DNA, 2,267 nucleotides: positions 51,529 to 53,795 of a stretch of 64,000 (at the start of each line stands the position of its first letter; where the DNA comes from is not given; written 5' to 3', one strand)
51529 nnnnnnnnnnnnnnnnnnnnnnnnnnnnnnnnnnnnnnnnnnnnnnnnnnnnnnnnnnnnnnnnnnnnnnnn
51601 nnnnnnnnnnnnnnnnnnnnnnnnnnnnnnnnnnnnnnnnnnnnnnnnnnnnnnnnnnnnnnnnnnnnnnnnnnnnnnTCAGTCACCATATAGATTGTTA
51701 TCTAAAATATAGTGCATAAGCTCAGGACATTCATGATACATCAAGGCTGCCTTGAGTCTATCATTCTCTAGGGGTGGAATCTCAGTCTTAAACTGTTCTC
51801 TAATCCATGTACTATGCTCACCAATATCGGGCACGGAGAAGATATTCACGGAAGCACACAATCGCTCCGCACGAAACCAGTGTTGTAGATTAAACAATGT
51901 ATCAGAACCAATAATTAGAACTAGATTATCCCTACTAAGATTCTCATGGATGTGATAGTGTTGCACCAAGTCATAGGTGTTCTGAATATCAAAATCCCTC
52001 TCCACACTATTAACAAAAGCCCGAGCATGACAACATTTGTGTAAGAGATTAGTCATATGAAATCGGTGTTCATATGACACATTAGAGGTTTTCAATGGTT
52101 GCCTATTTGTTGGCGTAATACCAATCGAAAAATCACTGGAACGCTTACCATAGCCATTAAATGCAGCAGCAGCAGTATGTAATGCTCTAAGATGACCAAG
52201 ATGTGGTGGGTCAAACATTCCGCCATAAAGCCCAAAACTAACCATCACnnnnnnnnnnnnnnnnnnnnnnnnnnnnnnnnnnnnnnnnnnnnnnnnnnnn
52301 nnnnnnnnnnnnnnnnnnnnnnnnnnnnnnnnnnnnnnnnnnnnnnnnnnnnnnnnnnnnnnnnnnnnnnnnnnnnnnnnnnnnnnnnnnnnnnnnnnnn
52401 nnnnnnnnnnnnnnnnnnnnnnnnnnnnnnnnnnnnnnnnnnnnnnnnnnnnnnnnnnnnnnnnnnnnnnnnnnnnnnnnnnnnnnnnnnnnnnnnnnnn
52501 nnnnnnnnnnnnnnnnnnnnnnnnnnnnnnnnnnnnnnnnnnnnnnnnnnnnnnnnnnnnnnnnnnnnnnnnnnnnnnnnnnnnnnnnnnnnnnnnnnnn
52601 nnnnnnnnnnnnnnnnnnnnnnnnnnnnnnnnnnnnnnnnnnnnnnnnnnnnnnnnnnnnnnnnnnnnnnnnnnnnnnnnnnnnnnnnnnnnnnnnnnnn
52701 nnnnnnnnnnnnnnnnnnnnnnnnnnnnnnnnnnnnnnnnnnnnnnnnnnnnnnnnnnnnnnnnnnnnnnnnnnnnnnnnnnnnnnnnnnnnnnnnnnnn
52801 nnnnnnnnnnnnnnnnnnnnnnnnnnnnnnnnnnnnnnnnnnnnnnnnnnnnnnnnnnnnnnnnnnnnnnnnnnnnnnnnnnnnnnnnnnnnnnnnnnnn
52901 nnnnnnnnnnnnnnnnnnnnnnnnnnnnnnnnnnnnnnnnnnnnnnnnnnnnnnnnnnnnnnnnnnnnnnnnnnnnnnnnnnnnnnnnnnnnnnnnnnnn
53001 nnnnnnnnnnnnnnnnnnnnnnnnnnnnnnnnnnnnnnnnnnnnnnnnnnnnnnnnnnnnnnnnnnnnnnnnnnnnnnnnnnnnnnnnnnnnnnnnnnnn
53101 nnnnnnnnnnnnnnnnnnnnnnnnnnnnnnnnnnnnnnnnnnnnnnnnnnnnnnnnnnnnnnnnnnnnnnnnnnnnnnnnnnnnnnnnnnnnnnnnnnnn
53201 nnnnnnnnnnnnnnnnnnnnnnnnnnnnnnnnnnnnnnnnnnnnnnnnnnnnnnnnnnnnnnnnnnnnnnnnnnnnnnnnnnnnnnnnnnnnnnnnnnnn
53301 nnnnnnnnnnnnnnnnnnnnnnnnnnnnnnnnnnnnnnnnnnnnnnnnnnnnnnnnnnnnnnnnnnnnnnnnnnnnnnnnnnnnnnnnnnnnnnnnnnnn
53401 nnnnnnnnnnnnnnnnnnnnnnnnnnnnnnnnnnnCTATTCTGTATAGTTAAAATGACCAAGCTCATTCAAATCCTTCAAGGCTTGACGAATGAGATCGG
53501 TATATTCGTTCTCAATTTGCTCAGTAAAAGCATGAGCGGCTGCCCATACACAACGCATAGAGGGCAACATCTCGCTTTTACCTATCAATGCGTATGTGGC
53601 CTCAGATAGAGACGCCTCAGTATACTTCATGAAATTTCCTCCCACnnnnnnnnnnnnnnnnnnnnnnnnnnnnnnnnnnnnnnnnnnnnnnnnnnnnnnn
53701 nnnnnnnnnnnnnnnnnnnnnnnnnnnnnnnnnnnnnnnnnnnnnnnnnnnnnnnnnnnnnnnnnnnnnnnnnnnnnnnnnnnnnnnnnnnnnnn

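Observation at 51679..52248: NadD/NMNAT-like adenylyltransferase (plus distant CoaD-like and NRK-like kinase genes): possible phage NAD+ salvage or replenishment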

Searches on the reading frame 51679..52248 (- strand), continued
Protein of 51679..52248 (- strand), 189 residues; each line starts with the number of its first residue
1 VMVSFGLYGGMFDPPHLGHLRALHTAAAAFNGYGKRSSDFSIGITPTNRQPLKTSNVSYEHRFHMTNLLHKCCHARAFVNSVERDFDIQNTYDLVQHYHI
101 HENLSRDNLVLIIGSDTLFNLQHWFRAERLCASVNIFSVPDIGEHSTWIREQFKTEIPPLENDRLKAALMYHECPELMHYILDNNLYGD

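Call 98: search_protein_families(library=pfam, proteins=[L026:3907-5097:+, L064:4585-5151:+, L012:5245-5931:+, L013:3329-4171:+, L040:5411-6001:+, L038:120-578:+, L027:2261-3064:+, L016:9485-10804:+, L039:6544-6924:+, L015:7557-9239:+], max_evalue=0.001)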
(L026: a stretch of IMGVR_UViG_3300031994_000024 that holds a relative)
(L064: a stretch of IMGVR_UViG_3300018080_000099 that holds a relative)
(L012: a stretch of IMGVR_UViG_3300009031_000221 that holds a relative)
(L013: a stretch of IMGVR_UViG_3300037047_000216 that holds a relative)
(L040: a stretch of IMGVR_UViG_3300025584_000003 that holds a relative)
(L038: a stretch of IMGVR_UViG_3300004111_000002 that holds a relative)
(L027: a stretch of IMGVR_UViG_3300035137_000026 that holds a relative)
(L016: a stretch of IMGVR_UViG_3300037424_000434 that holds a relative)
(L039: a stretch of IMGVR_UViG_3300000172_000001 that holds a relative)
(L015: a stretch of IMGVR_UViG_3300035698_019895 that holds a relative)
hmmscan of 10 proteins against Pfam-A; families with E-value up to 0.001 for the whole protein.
L026:3907-5097:+ (397 aa): 2 families
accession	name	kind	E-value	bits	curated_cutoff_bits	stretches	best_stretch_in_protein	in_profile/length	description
PF04095.22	NAPRTase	-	3.5e-60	204.1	20.8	1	163-387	1-236/239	Nicotinate phosphoribosyltransferase (NAPRTase) family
PF17767.7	NAPRTase_N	-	3.4e-27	95.7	32.6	1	9-128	1-125/125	Nicotinate phosphoribosyltransferase (NAPRTase) N-terminal domain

L064:4585-5151:+ (189 aa): 1 family
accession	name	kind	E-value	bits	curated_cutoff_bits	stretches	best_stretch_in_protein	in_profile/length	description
PF00857.26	Isochorismatase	-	2.6e-19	70.4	27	1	4-184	3-170/175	Isochorismatase domain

L012:5245-5931:+ (229 aa): 3 families
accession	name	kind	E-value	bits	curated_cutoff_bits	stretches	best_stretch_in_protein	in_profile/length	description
PF21906.2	NrtR_WHD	-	4e-19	69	27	1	156-212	1-61/61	NrtR DNA-binding winged helix domain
PF00293.34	NUDIX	-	4.2e-15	56.4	21.1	1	26-137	16-129/134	NUDIX domain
PF19368.5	AraR_C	-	1.2e-09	38.7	23.8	1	153-223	2-77/82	AraR C-terminal winged HTH domain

L013:3329-4171:+ (281 aa): 1 family
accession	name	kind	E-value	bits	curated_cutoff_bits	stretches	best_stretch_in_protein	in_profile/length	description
PF04446.17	Thg1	-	3.5e-33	114.7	29.2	1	7-138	2-130/130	tRNAHis guanylyltransferase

L040:5411-6001:+ (197 aa): 1 family
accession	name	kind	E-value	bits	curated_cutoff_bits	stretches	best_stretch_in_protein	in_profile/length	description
PF00293.34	NUDIX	-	2.3e-16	60.5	21.1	1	45-111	3-67/134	NUDIX domain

L038:120-578:+ (153 aa): 2 families
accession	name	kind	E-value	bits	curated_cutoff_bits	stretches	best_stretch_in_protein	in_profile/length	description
PF08719.17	NADAR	-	3.3e-30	105.9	35.1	1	18-148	10-163/163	NADAR domain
PF08010.17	Phage_30_3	-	0.00032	21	36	1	21-74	7-59/138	Bacteriophage protein GP30.3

L027:2261-3064:+ (268 aa): 1 family
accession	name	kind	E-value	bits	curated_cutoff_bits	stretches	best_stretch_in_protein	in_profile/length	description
PF00857.26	Isochorismatase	-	0.00025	21.6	27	0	184-263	100-173/175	Isochorismatase domain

L016:9485-10804:+ (440 aa): 1 family
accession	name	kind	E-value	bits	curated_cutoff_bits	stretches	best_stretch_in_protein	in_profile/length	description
PF01139.22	RtcB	-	5.3e-58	197.7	27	1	26-437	1-425/426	tRNA-splicing ligase RtcB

L039:6544-6924:+ (127 aa): 1 family
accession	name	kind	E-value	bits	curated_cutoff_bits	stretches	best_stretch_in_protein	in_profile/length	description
PF25176.1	DUF7831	-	2.9e-18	66.3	27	1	2-97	4-103/118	Family of unknown function (DUF7831)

L015:7557-9239:+ (561 aa): 0 families

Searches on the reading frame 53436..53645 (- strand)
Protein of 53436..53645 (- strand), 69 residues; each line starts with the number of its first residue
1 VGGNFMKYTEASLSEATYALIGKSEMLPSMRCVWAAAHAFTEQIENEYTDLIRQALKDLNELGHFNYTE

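Call 47: search_protein_families(library=pfam, proteins=[window:53436-53645:-], max_evalue=1)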
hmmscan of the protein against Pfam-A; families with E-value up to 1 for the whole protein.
window:53436-53645:- (69 aa): 2 families
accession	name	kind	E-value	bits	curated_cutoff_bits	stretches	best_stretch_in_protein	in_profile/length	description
PF09440.15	eIF3_N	-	0.036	14.8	26.8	1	7-62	27-81/133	eIF3 subunit 6 N terminal domain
PF21748.3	UPF0150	-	0.12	12.7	27.3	1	7-42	1-40/64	UPF0150-like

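Call 79: search_protein_families(library=phrogs, proteins=[window:53436-53645:-], max_evalue=0.01)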
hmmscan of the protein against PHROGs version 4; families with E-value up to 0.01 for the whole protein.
window:53436-53645:- (69 aa): 0 families
